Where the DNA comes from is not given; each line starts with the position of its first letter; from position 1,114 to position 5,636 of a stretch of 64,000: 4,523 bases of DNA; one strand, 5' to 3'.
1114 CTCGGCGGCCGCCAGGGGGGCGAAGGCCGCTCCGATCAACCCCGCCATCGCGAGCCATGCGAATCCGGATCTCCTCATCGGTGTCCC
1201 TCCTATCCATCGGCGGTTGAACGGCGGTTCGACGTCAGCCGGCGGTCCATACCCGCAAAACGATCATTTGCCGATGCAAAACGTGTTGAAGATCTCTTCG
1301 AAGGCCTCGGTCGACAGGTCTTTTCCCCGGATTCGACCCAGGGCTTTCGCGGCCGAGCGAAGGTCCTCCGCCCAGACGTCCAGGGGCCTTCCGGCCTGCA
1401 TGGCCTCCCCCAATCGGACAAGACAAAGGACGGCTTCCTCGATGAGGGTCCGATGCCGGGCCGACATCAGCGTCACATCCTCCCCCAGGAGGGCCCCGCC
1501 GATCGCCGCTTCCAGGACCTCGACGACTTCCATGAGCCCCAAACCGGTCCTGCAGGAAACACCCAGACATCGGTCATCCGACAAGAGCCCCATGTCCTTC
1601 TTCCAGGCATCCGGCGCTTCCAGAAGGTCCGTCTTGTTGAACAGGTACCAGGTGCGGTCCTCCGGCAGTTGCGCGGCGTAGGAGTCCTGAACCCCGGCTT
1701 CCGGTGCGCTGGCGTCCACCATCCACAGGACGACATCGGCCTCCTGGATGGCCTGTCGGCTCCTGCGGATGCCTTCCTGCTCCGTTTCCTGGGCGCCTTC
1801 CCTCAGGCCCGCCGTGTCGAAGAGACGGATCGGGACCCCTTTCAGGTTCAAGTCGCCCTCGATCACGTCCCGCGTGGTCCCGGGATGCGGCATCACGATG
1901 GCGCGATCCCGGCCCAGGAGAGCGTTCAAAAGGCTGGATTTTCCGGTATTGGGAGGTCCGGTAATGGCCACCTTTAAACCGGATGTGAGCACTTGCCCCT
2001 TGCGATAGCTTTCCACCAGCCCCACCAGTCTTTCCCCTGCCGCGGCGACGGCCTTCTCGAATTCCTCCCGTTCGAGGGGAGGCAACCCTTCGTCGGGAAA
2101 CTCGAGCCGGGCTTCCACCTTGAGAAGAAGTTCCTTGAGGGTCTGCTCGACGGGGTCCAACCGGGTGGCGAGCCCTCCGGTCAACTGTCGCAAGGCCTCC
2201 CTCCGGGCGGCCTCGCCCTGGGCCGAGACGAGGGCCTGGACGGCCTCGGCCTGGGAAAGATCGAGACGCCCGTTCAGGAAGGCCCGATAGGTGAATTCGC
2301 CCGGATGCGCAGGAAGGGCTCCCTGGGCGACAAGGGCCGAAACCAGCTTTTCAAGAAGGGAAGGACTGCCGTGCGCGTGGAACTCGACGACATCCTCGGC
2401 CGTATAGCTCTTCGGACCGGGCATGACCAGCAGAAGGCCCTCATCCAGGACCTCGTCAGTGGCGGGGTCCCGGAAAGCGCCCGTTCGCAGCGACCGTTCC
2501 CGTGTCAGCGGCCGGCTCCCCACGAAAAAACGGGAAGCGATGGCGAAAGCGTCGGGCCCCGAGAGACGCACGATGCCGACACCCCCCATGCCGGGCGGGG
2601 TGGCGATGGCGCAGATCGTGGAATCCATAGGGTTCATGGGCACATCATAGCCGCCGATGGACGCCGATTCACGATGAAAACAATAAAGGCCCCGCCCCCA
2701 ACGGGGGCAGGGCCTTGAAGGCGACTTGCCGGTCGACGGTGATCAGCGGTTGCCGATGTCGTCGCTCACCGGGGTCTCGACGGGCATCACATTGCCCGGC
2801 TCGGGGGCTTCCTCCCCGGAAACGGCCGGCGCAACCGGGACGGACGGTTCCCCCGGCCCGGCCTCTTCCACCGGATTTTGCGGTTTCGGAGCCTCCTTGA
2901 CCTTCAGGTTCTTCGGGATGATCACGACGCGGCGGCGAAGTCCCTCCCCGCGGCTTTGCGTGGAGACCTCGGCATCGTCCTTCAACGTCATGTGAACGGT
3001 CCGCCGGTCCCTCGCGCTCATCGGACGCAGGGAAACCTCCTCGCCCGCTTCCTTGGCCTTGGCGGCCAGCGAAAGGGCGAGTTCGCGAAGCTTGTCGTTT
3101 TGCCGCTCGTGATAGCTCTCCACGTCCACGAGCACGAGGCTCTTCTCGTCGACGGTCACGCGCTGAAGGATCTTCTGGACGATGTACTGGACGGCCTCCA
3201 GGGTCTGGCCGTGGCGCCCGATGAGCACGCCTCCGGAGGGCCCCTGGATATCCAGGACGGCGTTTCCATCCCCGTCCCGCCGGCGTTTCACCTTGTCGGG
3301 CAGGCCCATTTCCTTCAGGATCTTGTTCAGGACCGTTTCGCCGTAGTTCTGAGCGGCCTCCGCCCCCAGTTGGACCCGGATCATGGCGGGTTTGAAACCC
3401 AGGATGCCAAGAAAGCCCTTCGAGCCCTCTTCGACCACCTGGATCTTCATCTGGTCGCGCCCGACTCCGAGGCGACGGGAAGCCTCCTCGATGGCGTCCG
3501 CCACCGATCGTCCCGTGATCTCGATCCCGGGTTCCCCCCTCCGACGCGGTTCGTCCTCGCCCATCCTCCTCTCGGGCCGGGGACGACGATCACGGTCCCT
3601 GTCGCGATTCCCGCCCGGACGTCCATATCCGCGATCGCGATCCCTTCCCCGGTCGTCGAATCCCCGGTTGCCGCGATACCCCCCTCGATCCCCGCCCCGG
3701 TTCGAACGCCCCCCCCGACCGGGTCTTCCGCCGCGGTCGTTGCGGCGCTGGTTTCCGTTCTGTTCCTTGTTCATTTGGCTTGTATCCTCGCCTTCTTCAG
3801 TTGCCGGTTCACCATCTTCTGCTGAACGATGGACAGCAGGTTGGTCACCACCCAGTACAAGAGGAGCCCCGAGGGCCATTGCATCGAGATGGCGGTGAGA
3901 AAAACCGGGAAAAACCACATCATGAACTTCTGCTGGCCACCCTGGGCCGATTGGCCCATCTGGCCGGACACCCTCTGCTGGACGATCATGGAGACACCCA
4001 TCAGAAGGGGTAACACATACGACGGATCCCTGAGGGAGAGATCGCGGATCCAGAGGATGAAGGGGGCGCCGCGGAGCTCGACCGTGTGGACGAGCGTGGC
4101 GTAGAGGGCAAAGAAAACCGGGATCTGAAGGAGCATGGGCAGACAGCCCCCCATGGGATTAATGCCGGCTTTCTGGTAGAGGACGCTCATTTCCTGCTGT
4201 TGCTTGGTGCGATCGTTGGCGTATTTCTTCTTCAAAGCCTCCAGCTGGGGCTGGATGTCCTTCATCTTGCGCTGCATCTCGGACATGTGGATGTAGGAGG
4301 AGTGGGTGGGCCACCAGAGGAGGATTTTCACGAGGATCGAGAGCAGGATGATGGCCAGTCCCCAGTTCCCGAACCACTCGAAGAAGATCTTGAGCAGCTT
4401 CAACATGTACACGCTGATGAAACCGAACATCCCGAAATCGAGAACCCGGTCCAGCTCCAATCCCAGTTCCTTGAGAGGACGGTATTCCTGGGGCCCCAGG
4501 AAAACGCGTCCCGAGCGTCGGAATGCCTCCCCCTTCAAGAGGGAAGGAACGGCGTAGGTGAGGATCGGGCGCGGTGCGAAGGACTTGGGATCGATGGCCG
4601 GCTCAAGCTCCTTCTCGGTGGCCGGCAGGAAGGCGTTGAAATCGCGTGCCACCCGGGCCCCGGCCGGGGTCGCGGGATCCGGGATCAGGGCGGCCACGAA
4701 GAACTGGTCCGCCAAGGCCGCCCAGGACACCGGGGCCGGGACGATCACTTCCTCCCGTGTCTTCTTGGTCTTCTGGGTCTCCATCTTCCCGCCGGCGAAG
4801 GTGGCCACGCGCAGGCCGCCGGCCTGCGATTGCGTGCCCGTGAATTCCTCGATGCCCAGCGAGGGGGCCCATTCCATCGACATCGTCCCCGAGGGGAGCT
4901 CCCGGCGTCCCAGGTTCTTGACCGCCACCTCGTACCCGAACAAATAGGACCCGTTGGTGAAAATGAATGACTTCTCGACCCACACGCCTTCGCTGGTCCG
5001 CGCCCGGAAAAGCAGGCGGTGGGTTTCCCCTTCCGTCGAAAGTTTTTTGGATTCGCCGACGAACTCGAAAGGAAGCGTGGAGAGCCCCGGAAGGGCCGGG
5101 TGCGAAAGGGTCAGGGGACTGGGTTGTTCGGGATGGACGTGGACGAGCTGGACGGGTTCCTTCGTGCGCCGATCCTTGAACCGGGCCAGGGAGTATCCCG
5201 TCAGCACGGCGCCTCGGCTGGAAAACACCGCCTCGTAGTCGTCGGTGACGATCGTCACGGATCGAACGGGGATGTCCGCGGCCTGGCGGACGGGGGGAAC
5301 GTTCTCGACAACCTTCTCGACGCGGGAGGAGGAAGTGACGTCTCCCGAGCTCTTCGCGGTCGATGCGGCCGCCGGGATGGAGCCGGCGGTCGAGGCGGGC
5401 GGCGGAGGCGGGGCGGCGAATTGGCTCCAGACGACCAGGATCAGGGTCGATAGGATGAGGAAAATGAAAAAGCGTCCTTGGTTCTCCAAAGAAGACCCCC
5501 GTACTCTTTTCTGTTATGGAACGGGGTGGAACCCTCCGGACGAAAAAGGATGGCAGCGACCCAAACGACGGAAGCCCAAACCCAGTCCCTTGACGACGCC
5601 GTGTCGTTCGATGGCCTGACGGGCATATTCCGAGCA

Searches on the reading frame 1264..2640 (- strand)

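Call 56: search_protein_families(library=pfam, proteins=[window:1264-2640:-], max_evalue=0.00001)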
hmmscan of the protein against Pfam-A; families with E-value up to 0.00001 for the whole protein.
window:1264-2640:- (458 aa): 5 families
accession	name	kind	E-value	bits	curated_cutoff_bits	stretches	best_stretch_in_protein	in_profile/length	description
PF12631.12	MnmE_helical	-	3.1e-41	142.3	40.1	1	128-455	1-211/211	MnmE helical domain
PF10396.14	TrmE_N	-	2.1e-39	134.8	29.8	1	8-125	1-117/117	GTP-binding protein TrmE N-terminus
PF01926.29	MMR_HSR1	-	2.9e-26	92.2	21.9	1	223-325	1-99/113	50S ribosome-binding GTPase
PF02421.24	FeoB_N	-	6.6e-11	42.4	27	1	223-314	2-92/156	Ferrous iron transport protein B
PF00350.29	Dynamin_N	-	8.4e-08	32.8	27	0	224-257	1-34/168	Dynamin family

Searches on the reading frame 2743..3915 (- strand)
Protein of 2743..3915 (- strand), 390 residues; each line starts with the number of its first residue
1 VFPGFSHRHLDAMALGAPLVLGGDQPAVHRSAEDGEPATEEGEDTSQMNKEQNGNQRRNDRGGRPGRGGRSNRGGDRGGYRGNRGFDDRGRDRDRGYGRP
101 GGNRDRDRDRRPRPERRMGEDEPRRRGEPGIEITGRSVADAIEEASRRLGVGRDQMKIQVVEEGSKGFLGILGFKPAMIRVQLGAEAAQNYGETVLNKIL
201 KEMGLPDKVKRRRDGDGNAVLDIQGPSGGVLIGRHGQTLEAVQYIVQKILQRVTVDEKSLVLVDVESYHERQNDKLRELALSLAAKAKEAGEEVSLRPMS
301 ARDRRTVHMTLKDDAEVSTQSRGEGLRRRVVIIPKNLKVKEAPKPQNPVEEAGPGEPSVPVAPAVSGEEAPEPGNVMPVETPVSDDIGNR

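Call 56: search_protein_families(library=pfam, proteins=[window:2743-3915:-], max_evalue=0.00001)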
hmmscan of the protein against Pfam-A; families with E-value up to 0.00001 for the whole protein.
window:2743-3915:- (390 aa): 3 families
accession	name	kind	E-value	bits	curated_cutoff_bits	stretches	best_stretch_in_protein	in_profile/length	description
PF14804.11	Jag_N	-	1.7e-17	64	25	1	133-182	1-49/50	Jag N-terminus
PF01424.28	R3H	-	1.1e-16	61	26.8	1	275-334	2-60/60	R3H domain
PF13083.13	KH_KhpA-B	-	5.6e-09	36.2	32.1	1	194-252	2-64/73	KhpA/KhpB, KH domain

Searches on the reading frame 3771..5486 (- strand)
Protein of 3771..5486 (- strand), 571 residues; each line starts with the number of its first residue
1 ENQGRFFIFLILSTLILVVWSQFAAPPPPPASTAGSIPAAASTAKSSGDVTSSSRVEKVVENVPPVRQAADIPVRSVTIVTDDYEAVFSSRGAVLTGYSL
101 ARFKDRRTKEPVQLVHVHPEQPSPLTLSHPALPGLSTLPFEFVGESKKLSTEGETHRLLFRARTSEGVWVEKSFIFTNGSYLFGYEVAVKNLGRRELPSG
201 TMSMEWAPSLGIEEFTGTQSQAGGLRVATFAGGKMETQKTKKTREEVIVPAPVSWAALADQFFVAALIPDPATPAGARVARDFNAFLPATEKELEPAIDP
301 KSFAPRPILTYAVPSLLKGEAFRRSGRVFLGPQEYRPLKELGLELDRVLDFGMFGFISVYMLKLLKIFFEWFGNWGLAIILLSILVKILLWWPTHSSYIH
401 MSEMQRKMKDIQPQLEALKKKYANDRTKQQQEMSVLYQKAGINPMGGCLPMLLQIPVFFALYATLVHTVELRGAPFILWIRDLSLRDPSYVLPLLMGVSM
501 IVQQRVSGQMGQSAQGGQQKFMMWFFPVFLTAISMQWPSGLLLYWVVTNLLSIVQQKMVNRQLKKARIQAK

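Call 56: search_protein_families(library=pfam, proteins=[window:3771-5486:-], max_evalue=0.00001)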
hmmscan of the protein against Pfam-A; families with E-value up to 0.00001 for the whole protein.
window:3771-5486:- (571 aa): 2 families
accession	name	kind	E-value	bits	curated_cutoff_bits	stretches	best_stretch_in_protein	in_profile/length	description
PF02096.25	60KD_IMP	-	6.2e-56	189.3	35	1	375-561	1-163/163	60Kd inner membrane protein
PF14849.12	YidC_periplas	-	1.2e-24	88.1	24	1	77-363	2-282/283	YidC periplasmic domain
